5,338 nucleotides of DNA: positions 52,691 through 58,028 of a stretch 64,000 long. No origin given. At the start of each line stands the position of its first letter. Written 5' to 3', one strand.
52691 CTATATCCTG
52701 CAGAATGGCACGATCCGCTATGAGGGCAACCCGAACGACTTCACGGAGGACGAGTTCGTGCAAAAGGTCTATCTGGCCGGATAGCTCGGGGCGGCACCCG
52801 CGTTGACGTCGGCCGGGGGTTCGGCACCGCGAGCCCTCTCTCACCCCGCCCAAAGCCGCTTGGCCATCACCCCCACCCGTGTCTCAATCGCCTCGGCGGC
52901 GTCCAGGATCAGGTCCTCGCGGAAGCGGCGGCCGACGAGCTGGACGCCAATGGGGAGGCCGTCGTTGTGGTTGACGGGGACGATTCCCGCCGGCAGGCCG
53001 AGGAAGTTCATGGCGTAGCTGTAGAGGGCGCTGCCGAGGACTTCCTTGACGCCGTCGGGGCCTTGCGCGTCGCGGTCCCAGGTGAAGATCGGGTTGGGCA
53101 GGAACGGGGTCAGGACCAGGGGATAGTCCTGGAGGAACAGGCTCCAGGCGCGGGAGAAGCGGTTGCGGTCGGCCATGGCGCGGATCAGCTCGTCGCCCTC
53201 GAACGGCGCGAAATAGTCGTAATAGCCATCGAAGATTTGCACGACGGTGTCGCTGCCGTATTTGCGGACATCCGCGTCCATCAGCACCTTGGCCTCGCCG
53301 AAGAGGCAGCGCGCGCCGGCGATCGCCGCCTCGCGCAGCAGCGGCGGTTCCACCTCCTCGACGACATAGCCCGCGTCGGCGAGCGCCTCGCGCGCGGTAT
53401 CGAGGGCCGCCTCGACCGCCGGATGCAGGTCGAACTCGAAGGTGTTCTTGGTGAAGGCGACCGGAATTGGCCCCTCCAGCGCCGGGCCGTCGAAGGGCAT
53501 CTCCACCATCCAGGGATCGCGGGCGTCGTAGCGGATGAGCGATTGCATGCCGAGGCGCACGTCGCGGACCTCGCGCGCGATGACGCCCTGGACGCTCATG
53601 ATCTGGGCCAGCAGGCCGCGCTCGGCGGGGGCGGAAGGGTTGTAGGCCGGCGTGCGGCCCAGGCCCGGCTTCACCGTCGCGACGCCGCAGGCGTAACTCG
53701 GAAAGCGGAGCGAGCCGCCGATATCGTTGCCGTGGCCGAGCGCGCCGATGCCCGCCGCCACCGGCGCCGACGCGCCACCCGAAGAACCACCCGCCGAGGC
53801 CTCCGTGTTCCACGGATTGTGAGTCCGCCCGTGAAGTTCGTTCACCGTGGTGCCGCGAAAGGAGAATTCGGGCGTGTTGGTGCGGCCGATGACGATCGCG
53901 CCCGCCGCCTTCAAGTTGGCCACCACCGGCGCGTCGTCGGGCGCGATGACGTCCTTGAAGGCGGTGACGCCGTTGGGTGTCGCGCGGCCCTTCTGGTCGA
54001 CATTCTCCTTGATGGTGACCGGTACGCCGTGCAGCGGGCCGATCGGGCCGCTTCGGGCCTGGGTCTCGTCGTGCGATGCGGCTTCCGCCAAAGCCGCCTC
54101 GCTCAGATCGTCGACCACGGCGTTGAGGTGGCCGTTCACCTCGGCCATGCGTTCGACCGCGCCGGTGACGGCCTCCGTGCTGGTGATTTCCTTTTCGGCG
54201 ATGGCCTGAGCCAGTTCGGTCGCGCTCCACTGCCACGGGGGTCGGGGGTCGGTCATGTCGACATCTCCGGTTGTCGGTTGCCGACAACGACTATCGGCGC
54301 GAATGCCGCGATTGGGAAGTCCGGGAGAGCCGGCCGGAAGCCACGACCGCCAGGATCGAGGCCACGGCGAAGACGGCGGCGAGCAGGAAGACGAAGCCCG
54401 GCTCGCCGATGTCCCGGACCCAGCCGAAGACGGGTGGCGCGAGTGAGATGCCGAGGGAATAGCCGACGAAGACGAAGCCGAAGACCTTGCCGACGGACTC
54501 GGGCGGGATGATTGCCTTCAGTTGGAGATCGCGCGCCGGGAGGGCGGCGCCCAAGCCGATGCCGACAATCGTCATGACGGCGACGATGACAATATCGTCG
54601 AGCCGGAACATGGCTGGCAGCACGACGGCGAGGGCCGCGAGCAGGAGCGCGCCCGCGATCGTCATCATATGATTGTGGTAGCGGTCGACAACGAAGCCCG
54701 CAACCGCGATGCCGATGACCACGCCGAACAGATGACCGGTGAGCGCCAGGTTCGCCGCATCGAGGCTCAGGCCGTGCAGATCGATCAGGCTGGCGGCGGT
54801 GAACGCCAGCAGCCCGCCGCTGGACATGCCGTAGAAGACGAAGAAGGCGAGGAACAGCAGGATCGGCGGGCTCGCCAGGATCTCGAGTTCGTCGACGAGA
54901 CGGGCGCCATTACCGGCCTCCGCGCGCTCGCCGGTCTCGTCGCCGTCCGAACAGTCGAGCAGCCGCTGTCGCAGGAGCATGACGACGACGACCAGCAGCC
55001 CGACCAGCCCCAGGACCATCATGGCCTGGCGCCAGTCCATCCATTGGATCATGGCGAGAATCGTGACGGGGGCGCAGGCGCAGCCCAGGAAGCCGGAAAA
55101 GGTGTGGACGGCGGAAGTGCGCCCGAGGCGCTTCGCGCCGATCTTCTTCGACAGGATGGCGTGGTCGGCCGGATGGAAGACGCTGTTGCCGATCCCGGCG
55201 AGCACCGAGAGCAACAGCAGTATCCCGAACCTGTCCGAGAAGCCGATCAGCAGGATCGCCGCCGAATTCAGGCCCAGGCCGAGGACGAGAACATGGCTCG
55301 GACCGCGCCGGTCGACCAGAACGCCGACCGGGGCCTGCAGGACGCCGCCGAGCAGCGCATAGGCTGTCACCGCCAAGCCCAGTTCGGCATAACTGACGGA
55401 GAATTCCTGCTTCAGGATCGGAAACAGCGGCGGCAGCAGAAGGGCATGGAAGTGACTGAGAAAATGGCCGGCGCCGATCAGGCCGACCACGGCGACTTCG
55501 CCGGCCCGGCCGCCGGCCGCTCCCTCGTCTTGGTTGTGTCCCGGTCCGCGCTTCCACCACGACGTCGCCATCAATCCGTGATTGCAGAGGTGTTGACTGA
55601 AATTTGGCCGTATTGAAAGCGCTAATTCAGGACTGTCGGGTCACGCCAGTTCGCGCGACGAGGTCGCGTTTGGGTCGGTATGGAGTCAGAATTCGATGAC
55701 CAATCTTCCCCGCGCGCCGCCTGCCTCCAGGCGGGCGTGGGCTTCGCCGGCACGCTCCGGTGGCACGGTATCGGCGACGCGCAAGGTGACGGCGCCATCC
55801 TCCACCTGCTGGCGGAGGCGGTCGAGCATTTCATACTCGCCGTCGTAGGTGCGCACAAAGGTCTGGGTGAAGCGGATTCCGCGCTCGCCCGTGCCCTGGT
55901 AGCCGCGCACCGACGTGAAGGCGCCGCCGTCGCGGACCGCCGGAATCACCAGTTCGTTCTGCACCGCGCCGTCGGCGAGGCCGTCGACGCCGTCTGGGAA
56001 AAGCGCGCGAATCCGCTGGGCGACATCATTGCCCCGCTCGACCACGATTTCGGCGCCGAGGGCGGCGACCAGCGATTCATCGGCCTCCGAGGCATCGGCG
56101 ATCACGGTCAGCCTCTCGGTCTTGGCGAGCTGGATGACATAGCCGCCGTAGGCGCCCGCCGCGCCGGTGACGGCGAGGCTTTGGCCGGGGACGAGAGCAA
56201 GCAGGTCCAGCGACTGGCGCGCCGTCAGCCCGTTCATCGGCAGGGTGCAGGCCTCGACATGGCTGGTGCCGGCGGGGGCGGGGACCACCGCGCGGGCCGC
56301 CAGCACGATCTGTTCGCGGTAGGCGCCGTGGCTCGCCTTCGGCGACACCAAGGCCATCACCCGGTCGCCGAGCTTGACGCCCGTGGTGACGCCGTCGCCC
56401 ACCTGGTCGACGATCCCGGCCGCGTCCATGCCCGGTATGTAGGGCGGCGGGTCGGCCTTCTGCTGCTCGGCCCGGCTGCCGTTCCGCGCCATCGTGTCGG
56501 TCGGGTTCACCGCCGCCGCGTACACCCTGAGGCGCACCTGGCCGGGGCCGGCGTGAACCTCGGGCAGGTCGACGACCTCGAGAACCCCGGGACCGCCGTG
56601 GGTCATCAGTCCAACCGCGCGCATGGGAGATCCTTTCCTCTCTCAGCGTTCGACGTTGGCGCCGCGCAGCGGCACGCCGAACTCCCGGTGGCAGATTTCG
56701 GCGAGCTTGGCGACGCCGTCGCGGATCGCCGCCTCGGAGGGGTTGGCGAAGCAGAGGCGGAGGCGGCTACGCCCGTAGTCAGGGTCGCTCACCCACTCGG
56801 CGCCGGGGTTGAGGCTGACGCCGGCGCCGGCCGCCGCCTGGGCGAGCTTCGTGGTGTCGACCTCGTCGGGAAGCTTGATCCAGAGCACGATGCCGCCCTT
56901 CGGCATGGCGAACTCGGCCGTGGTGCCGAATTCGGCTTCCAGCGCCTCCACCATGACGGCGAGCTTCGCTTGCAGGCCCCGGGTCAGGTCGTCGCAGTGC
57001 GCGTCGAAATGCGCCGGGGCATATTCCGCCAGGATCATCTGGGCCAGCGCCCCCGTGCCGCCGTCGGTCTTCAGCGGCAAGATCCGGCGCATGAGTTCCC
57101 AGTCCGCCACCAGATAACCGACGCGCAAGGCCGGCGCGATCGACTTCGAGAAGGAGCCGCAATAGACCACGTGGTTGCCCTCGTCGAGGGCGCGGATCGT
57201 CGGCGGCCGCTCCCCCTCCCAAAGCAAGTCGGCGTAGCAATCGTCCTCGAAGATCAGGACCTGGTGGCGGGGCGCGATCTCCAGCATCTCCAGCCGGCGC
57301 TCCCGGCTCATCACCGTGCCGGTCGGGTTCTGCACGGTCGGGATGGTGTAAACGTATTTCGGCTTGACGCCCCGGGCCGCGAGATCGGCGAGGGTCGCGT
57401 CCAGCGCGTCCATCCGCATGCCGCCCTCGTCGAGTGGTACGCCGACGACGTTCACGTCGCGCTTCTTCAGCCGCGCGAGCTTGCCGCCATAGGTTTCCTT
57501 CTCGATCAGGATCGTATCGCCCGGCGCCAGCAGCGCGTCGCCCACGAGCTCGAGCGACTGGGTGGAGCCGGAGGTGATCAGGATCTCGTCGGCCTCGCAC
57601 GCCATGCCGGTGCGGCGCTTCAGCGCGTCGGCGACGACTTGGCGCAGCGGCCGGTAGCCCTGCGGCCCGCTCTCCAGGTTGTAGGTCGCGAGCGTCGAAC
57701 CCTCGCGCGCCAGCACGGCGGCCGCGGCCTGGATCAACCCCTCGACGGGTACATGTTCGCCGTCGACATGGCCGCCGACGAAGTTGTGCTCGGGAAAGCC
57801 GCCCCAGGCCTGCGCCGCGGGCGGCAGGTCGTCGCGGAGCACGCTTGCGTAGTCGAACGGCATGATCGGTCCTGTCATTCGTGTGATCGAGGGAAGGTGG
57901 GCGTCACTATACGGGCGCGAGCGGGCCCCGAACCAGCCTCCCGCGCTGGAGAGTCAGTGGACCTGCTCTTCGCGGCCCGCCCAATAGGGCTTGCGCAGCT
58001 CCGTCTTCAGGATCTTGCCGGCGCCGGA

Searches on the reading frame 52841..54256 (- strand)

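Call 64: search_protein_families(library=pfam, proteins=[window:52841-54256:-])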
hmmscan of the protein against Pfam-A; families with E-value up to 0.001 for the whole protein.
window:52841-54256:- (471 aa): 1 family
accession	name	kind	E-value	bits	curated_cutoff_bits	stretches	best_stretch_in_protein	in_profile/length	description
PF01425.27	Amidase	-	1.2e-84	285.4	27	1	28-451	1-445/445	Amidase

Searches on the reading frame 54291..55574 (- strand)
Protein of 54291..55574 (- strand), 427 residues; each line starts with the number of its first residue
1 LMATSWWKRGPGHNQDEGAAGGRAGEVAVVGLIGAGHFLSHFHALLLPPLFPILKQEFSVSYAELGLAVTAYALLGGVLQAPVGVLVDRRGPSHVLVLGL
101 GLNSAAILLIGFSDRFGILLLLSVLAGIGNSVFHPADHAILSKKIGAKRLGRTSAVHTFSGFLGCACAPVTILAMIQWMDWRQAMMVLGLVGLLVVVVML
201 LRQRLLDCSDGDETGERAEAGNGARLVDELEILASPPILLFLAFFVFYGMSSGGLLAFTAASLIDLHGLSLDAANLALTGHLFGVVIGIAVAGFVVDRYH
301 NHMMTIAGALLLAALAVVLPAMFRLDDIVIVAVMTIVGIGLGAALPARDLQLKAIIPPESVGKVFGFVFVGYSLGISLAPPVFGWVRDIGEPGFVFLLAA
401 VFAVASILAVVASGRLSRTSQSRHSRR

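Call 64: search_protein_families(library=pfam, proteins=[window:54291-55574:-])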
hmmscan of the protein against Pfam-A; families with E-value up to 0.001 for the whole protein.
window:54291-55574:- (427 aa): 1 family
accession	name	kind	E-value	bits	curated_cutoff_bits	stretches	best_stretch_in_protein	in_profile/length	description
PF07690.21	MFS_1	-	3.1e-47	161.6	33.4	2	35-271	3-238/347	Major Facilitator Superfamily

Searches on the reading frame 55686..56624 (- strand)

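Call 64: search_protein_families(library=pfam, proteins=[window:55686-56624:-])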
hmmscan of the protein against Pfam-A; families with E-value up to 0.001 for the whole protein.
window:55686-56624:- (312 aa): 2 families
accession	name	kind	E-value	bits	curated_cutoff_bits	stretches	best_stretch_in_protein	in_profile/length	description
PF08240.17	ADH_N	-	3.3e-15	56.7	23.5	1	26-117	1-103/104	Alcohol dehydrogenase GroES-like domain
PF13602.12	ADH_zinc_N_2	-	4e-09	38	27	1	189-310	1-134/134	Zinc-binding dehydrogenase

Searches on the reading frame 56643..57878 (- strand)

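Call 64: search_protein_families(library=pfam, proteins=[window:56643-57878:-])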
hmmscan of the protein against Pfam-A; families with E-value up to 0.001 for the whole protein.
window:56643-57878:- (411 aa): 3 families
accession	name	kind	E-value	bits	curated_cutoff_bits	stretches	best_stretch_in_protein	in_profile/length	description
PF00155.27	Aminotran_1_2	-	3.1e-36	125.8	19.7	1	41-391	16-360/361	Aminotransferase class I and II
PF12897.13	Asp_aminotransf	-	8.5e-11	41.7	27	1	124-228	128-231/421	Aspartate amino-transferase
PF00266.25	Aminotran_5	-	0.00012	21.6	21.5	1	95-192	60-158/371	Aminotransferase class-V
